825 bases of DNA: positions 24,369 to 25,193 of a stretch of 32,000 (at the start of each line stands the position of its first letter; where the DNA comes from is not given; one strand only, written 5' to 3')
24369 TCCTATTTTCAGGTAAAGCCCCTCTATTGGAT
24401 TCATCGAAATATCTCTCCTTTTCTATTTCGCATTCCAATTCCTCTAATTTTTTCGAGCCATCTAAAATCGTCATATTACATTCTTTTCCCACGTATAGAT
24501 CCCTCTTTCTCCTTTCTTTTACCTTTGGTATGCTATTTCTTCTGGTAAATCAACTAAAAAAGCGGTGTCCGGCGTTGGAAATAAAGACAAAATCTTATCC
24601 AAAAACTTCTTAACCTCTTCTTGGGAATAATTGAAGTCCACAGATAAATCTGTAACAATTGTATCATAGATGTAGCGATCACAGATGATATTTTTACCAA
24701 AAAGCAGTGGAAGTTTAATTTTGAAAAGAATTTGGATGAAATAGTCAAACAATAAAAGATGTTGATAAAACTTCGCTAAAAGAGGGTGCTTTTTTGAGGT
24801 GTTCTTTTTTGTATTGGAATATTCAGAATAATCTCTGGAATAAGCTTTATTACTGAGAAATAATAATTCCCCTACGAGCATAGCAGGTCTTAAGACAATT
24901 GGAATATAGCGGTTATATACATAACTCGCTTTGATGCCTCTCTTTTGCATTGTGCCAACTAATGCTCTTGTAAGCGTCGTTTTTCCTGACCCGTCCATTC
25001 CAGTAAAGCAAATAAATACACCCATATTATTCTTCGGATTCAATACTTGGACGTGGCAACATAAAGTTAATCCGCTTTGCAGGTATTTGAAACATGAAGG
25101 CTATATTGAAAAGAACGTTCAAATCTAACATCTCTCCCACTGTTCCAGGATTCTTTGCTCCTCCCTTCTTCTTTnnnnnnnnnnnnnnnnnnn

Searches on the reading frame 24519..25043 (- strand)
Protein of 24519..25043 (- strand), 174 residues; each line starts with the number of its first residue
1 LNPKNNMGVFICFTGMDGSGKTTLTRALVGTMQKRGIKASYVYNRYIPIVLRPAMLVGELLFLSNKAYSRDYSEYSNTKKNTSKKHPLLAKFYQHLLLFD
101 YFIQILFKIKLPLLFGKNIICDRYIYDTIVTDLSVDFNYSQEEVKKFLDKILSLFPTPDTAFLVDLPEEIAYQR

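Call 17: search_protein_families(library=pfam, proteins=[window:24519-25043:-])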
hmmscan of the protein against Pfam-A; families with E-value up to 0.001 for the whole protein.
window:24519-25043:- (174 aa): 2 families
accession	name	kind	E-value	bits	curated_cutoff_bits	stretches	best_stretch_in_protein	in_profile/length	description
PF02223.23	Thymidylate_kin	-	1.6e-09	38.1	27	0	96-174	60-134/185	Thymidylate kinase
PF03205.20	MobB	-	0.00048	20.5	26.6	1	11-42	2-33/133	Molybdopterin guanine dinucleotide synthesis protein B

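Call 55: list_cluster_members(proteins=[window:24522-25043:-, window:23569-24192:-, window:21955-22377:-, window:22412-23503:-, window:24185-24328:-, window:5451-5636:-, window:20774-21955:-])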
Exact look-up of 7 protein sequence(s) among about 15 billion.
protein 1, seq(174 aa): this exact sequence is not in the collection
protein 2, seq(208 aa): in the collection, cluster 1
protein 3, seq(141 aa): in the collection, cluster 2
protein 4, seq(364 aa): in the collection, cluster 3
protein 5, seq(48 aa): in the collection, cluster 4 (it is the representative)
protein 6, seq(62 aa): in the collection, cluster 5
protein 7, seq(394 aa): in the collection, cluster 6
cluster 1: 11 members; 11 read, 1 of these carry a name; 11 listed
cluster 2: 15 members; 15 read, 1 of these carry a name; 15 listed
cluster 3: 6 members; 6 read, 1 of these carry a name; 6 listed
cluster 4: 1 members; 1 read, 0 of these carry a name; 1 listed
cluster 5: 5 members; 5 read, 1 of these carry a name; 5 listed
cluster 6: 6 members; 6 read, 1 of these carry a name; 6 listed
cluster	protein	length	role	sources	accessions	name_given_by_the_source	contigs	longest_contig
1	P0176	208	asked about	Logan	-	-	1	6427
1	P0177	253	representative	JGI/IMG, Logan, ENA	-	-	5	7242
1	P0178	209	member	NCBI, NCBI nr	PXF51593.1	MAG: hypothetical protein C4B55_04280 [Candidatus Methanophagaceae archaeon] | MAG: hypothetical protein C4B55_04280 [Methanophagales archaeon]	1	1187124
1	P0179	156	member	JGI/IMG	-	-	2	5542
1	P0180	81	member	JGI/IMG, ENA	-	-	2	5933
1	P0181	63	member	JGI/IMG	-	-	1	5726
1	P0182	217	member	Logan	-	-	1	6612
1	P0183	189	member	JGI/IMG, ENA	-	-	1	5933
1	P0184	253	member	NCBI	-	-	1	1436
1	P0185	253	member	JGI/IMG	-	-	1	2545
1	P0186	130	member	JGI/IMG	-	-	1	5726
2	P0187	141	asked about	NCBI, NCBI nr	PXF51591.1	MAG: hypothetical protein C4B55_04270 [Candidatus Methanophagaceae archaeon] | MAG: hypothetical protein C4B55_04270 [Methanophagales archaeon]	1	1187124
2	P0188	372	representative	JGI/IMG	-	-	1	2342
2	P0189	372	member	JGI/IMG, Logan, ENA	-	-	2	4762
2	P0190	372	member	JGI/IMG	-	-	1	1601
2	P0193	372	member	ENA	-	-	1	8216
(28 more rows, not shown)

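Call 60: find_encoding_contigs(protein=P0176, flank=10000, max_places=4)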
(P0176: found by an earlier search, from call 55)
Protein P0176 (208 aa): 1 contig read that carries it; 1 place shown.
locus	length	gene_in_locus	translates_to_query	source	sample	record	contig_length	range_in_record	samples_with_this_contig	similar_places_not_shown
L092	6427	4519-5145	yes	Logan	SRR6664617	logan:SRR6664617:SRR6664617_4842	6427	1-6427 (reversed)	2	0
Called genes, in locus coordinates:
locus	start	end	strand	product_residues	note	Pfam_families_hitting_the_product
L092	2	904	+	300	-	?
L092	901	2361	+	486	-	PF04055:Radical_SAM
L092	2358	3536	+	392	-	PF13477:Glyco_trans_4_2, PF13439:Glyco_transf_4, PF13579:Glyco_trans_4_4, PF20706:GT4-conflict (weak), PF00534:Glycos_transf_1, PF13692:Glyco_trans_1_4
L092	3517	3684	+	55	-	-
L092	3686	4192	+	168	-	PF02223:Thymidylate_kin (faint)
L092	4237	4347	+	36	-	-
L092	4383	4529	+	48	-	-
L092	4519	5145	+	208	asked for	PF07021:MetW, PF08241:Methyltransf_11, PF08242:Methyltransf_12, PF13489:Methyltransf_23, PF13649:Methyltransf_25, PF13847:Methyltransf_31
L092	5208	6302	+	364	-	-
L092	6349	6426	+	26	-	?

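Call 61: find_encoding_contigs(protein=P0193, flank=10000, max_places=4)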
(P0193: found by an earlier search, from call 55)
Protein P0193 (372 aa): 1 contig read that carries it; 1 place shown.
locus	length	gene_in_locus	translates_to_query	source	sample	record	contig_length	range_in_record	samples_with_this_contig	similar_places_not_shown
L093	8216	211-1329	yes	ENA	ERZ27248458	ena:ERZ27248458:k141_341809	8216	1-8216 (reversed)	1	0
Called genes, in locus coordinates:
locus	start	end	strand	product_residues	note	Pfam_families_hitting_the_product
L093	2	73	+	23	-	?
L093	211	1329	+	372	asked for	PF13439:Glyco_transf_4, PF13579:Glyco_trans_4_4, PF20706:GT4-conflict, PF00534:Glycos_transf_1, PF13692:Glyco_trans_1_4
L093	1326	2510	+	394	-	PF13439:Glyco_transf_4, PF13579:Glyco_trans_4_4, PF20706:GT4-conflict, PF00534:Glycos_transf_1, PF13692:Glyco_trans_1_4, PF13524:Glyco_trans_1_2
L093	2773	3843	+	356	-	PF13439:Glyco_transf_4 (faint), PF00534:Glycos_transf_1, PF13692:Glyco_trans_1_4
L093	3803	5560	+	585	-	PF02223:Thymidylate_kin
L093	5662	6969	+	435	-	PF01210:NAD_Gly3P_dh_N (faint), PF02737:3HCDH_N (faint), PF03446:NAD_binding_2 (weak), PF03721:UDPG_MGDP_dh_N, PF00984:UDPG_MGDP_dh, PF03720:UDPG_MGDP_dh_C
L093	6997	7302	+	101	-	PF02350:Epimerase_2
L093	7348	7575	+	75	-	-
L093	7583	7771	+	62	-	-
